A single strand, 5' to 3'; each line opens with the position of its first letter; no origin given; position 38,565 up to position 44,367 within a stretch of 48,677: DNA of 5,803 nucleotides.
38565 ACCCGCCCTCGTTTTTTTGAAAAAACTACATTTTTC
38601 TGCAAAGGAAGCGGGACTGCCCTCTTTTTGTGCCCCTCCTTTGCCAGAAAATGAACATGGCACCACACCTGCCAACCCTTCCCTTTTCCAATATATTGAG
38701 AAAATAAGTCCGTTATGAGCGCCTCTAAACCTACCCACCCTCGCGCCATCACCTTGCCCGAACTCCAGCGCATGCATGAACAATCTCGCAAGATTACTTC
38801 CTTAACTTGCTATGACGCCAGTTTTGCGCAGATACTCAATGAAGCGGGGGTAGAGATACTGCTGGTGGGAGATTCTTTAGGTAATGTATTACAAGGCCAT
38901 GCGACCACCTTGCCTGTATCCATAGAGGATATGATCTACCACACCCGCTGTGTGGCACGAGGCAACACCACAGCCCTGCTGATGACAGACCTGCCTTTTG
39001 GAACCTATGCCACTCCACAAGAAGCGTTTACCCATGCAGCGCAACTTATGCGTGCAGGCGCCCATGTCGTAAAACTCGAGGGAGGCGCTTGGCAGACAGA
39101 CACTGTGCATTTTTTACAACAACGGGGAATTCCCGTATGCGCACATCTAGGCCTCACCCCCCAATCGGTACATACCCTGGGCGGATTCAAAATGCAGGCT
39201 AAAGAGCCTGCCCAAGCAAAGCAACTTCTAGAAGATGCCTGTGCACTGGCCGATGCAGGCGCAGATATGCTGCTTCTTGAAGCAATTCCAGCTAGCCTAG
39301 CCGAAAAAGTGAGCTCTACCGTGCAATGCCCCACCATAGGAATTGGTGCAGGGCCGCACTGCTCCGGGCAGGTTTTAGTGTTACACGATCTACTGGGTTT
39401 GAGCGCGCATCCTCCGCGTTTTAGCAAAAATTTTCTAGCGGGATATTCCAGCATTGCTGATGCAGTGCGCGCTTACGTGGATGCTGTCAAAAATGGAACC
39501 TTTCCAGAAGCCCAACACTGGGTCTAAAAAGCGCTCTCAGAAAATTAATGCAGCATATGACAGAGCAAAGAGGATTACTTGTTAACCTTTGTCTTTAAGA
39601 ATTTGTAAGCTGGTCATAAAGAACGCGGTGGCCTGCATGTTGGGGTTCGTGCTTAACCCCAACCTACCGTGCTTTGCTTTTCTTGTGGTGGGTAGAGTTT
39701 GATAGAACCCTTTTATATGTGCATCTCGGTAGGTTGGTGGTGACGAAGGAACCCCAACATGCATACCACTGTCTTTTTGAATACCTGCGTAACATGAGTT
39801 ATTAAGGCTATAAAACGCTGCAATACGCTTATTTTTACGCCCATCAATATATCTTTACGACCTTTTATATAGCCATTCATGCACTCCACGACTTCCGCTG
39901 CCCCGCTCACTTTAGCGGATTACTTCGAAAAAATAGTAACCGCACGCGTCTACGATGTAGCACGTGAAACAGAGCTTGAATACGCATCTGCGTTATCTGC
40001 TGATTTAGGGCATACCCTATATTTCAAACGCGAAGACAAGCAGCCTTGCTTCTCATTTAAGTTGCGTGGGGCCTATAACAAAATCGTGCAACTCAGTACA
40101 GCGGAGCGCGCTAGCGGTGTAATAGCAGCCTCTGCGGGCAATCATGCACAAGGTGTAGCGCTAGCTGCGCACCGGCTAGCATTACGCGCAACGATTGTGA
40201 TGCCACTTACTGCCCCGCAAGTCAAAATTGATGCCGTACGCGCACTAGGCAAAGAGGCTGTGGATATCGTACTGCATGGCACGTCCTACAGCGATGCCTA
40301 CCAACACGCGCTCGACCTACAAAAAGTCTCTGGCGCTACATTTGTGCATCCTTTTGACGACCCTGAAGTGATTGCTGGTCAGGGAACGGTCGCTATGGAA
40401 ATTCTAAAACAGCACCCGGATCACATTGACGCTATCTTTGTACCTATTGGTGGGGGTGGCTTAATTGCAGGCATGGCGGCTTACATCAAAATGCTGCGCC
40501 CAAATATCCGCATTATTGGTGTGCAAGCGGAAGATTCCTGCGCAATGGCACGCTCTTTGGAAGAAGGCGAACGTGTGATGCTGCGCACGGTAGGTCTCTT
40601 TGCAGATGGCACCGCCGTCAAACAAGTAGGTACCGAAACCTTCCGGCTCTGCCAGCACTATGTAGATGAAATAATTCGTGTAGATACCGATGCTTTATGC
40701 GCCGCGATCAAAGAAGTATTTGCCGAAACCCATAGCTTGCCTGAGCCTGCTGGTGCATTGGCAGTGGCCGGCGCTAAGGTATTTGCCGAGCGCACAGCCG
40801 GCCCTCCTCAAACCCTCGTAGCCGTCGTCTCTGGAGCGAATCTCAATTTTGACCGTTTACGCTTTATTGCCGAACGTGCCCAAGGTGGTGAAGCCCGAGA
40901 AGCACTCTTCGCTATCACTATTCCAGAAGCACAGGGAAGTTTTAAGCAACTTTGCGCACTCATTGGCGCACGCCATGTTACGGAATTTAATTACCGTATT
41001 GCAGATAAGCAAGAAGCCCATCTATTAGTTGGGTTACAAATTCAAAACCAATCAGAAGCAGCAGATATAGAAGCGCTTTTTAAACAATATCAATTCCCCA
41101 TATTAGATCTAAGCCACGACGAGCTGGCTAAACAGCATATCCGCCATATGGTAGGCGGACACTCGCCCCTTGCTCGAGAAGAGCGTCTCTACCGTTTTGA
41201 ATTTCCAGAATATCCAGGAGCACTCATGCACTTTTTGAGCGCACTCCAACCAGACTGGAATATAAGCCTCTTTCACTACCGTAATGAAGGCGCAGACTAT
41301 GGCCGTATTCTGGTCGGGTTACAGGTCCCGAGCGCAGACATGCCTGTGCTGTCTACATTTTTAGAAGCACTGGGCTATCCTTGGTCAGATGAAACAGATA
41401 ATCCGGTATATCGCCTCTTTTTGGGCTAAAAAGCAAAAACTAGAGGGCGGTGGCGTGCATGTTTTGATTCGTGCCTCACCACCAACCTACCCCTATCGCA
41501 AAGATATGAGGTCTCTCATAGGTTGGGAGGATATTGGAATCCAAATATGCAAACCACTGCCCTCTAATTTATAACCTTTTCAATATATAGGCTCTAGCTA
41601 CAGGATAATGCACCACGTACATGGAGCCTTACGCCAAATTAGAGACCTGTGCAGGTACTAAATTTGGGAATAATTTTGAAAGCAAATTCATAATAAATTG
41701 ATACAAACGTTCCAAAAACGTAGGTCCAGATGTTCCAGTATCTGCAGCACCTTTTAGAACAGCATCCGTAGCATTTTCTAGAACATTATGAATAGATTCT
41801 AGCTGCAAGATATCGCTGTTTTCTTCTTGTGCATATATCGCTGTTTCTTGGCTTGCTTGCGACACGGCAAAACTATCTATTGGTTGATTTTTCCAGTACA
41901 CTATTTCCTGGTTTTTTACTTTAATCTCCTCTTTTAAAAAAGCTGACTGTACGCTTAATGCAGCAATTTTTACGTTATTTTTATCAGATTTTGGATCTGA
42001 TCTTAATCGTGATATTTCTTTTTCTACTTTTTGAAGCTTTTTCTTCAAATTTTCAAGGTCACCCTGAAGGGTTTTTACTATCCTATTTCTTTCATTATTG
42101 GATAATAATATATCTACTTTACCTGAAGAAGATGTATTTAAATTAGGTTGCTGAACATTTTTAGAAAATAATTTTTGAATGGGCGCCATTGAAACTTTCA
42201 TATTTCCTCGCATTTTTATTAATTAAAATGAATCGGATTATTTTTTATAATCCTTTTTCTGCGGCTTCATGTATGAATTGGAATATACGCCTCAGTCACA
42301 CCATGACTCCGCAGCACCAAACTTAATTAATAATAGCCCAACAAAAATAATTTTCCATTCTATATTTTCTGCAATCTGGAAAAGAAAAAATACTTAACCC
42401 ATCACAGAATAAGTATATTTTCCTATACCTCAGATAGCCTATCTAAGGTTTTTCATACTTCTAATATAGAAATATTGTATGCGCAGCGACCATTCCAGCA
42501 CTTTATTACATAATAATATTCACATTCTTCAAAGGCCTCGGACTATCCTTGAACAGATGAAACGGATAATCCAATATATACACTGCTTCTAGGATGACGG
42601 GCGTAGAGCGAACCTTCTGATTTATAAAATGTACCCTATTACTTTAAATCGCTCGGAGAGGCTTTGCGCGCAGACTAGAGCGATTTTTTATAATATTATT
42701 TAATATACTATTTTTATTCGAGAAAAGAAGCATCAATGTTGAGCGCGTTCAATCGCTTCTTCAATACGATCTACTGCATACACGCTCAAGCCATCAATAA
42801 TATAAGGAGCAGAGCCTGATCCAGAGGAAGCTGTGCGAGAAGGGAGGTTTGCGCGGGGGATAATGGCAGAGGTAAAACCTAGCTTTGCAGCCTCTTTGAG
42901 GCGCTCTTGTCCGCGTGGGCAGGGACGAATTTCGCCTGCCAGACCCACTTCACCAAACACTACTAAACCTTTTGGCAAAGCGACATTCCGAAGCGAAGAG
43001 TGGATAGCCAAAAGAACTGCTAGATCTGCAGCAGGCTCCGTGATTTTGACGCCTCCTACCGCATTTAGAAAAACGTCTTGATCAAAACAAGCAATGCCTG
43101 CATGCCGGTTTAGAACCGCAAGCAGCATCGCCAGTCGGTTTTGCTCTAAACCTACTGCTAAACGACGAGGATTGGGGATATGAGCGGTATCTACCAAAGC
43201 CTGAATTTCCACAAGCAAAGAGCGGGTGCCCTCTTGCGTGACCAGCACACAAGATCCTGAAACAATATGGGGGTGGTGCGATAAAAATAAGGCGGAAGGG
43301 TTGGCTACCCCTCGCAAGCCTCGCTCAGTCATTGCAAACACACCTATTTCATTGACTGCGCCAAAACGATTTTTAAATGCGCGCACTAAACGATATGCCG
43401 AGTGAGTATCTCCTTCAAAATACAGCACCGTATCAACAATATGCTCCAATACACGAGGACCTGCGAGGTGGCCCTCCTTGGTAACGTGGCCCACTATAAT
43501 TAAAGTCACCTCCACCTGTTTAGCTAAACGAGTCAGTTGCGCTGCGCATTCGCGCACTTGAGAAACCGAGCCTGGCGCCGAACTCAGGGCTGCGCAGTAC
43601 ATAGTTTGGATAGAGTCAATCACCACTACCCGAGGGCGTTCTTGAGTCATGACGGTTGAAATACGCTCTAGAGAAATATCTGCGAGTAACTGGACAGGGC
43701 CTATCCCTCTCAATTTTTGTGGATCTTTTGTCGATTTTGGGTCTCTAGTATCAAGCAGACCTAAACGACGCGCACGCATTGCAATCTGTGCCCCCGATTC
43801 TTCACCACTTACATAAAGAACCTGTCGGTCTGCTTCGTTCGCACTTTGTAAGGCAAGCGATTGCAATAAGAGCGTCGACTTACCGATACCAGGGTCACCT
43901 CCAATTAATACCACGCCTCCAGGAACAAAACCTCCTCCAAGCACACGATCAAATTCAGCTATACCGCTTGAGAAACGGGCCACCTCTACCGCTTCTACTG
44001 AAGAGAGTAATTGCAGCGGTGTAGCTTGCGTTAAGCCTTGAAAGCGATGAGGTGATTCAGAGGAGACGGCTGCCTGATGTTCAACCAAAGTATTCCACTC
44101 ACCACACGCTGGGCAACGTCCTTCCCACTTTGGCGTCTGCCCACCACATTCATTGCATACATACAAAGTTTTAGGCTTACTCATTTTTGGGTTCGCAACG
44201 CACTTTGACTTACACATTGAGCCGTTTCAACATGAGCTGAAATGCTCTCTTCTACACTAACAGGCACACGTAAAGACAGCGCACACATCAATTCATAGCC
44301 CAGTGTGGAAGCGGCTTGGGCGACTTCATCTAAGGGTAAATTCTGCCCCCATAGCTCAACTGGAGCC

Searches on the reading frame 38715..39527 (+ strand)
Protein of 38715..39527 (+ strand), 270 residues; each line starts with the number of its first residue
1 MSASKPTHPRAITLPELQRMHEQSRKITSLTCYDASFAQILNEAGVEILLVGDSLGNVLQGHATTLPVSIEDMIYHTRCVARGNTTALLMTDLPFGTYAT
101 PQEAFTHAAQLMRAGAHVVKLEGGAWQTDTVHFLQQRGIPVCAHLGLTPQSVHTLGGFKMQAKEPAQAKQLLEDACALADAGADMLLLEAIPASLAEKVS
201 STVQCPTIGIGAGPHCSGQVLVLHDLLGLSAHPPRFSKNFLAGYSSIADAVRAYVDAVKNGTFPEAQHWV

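Call 11: search_protein_families(library=pfam, proteins=[window:38715-39527:+], max_evalue=0.1)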
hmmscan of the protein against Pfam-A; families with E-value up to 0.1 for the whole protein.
window:38715-39527:+ (270 aa): 4 families
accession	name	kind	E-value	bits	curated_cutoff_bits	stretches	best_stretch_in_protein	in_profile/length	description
PF02548.21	Pantoate_transf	-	1.7e-105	352.6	28.7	1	12-265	2-258/259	Ketopantoate hydroxymethyltransferase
PF13714.12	PEP_mutase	-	0.00047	20.2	31.5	1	17-124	1-107/240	Phosphoenolpyruvate phosphomutase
PF01177.27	Asp_Glu_race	-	0.0046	17.2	31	1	159-211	44-97/211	Asp/Glu/Hydantoin racemase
PF02574.22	S-methyl_trans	-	0.071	13.4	22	0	106-195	67-148/283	Homocysteine S-methyltransferase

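Call 84: find_encoding_contigs(protein=window:38715-39527:+, flank=2000, max_places=4)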
Protein window:38715-39527:+ (270 aa): no gene with exactly this product is on record in the collection.
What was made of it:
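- Tried and rejected: Look-up of the window's panB product to name the source assembly: not on record (call 84).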

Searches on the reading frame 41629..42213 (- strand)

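Call 10: search_protein_families(library=pfam, proteins=[window:41629-42213:-], max_evalue=0.1)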
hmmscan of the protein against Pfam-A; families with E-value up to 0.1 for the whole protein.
window:41629-42213:- (194 aa): 14 families
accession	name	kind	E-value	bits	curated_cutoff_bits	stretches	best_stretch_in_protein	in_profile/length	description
PF14197.11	Cep57_CLD_2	-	0.0058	17.1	27.1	1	46-103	5-60/67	Centrosome localisation domain of PPC89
PF25450.1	Rab11-FIP3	-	0.0066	17.2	31.9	1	44-85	47-88/125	Rab11-FIP3-like domain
PF05008.21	V-SNARE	-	0.018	15.9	25.9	1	37-87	29-76/92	Vesicle transport v-SNARE protein N-terminus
PF12783.13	Sec7-like_HUS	-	0.02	15.1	27.3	1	125-188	28-82/161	Mon2/Sec7/BIG1-like, HUS domain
PF24915.1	Spectrin_SESTD1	-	0.021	15.7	27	0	45-73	32-60/110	SESTD1-like, spectrin repeat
PF21778.2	DUF6873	-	0.024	14.4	27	1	20-153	25-158/228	Family of unknown function (DUF6873)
PF18904.5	DUF5660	-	0.025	15.2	24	0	145-180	28-64/109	Domain of unknown function (DUF5660)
PF02388.22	FemAB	-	0.03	13.6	24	1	32-104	230-299/406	FemAB family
PF20887.3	PWP3A-B_N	-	0.042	15.2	27.4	1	74-131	21-78/95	PWWP domain-containing DNA repair factor 3A/B, N-terminal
PF09177.16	STX6_10_61_N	-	0.043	14.8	29.4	1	7-95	12-90/99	Syntaxin 6/10/61, N-terminal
PF20462.4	DUF6715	-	0.043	13.8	27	1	34-98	95-159/192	Domain of unknown function (DUF6715)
PF06657.18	Cep57_MT_bd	-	0.053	14.4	31.3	0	44-72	15-46/77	Centrosome microtubule-binding domain of Cep57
PF03087.19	BPS1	-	0.059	13.6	23.5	1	10-70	161-224/238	Protein BPS1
PF19595.4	DUF6100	-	0.094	12.8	27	0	47-131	5-88/222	Family of unknown function (DUF6100)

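Call 85: search_protein_families(library=ncbifam, proteins=[window:41629-42213:-], max_evalue=0.01)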
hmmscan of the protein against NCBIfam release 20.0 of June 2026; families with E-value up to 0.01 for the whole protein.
window:41629-42213:- (194 aa): 1 family
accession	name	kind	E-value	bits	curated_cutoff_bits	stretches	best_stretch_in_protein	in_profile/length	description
NF010289.0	PRK13729.1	equivalog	0.0025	16.8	504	1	21-128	46-151/474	F-type conjugal transfer pilus assembly protein TraB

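Call 86: search_protein_families(library=padloc, proteins=[window:41629-42213:-], max_evalue=0.01)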
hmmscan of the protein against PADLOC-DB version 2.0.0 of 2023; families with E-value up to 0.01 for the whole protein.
window:41629-42213:- (194 aa): 4 families
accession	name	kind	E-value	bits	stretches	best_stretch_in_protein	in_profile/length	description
PDLC02663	DndD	-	0.00043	17.2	1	44-154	412-522/675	DndD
PDLC03840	LeoA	-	0.00082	16.5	1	31-158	294-420/577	-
PDLC02731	PbeC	-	0.007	13.2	1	9-172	349-508/645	PbeC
PDLC01447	Cas4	-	0.0088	14.5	0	22-140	29-138/161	"CAS-I,CAS-II,CAS-III,CAS-IV,CAS-V,CAS-VI; acquisition_associated"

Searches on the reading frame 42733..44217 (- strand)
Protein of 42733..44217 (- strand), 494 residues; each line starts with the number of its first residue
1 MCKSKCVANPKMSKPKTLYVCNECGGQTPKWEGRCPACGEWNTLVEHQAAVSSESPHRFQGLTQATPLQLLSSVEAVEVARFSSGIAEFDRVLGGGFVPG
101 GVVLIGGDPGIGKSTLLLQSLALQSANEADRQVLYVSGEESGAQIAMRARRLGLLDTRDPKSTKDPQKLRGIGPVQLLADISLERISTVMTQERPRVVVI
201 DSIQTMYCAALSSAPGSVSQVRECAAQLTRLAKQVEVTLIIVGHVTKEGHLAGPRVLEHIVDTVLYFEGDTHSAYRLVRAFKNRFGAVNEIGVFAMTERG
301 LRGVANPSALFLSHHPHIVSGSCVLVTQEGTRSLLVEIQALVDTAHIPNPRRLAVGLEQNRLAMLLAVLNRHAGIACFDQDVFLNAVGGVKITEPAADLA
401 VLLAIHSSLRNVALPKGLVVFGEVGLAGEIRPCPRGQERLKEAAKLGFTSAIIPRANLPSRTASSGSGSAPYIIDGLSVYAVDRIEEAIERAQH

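Call 10: search_protein_families(library=pfam, proteins=[window:42733-44217:-], max_evalue=0.1)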
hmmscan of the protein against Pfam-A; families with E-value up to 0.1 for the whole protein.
window:42733-44217:- (494 aa): 19 families
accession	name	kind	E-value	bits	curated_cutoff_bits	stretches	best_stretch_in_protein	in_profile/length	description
PF06745.19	ATPase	-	7.6e-20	71.7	26.6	1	83-280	2-202/231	KaiC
PF13481.12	AAA_25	-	5.1e-19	69.1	27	1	72-249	9-194/195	AAA domain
PF18073.7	Zn_ribbon_LapB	-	1.2e-12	47.7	25.7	1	19-46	1-28/28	Rubredoxin metal binding domain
PF03796.21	DnaB_C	-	1.3e-09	38.3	27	1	83-149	3-67/255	DnaB-like helicase C terminal domain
PF13191.12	AAA_16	-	4.6e-07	30.9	32.6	1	90-204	17-142/167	AAA ATPase domain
PF13541.12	ChlI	-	5.7e-06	26.7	27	1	390-457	54-121/121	Subunit ChlI of Mg-chelatase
PF08423.17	Rad51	-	4e-05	23.4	22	1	78-248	4-178/244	Rad51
PF13401.12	AAA_22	-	9.4e-05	23.2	27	1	101-244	6-123/130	AAA domain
PF07088.17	GvpD_P-loop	-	0.00012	22.5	24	1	99-267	9-172/189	GvpD gas vesicle protein, P-loop domain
PF05362.19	Lon_C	-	0.00045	20.3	21.1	1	390-492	105-202/205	Lon protease (S16) C-terminal proteolytic domain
PF25199.1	nSTAND_NTPase5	-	0.0061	16.8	34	1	101-141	42-81/145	Novel STAND NTPase 5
PF20720.3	nSTAND3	-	0.0079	16.3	27.2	1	101-141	18-56/155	Novel STAND NTPase 3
PF09848.15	SLFN-g3_helicase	-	0.022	14.5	24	1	102-146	3-47/354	Schlafen group 3, DNA/RNA helicase domain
PF01637.24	ATPase_2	-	0.024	14.9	33.2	1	102-242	22-153/225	ATPase domain predominantly from Archaea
PF10483.15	Elong_Iki1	-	0.036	14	22.5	1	114-269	26-155/292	Elongator subunit Iki1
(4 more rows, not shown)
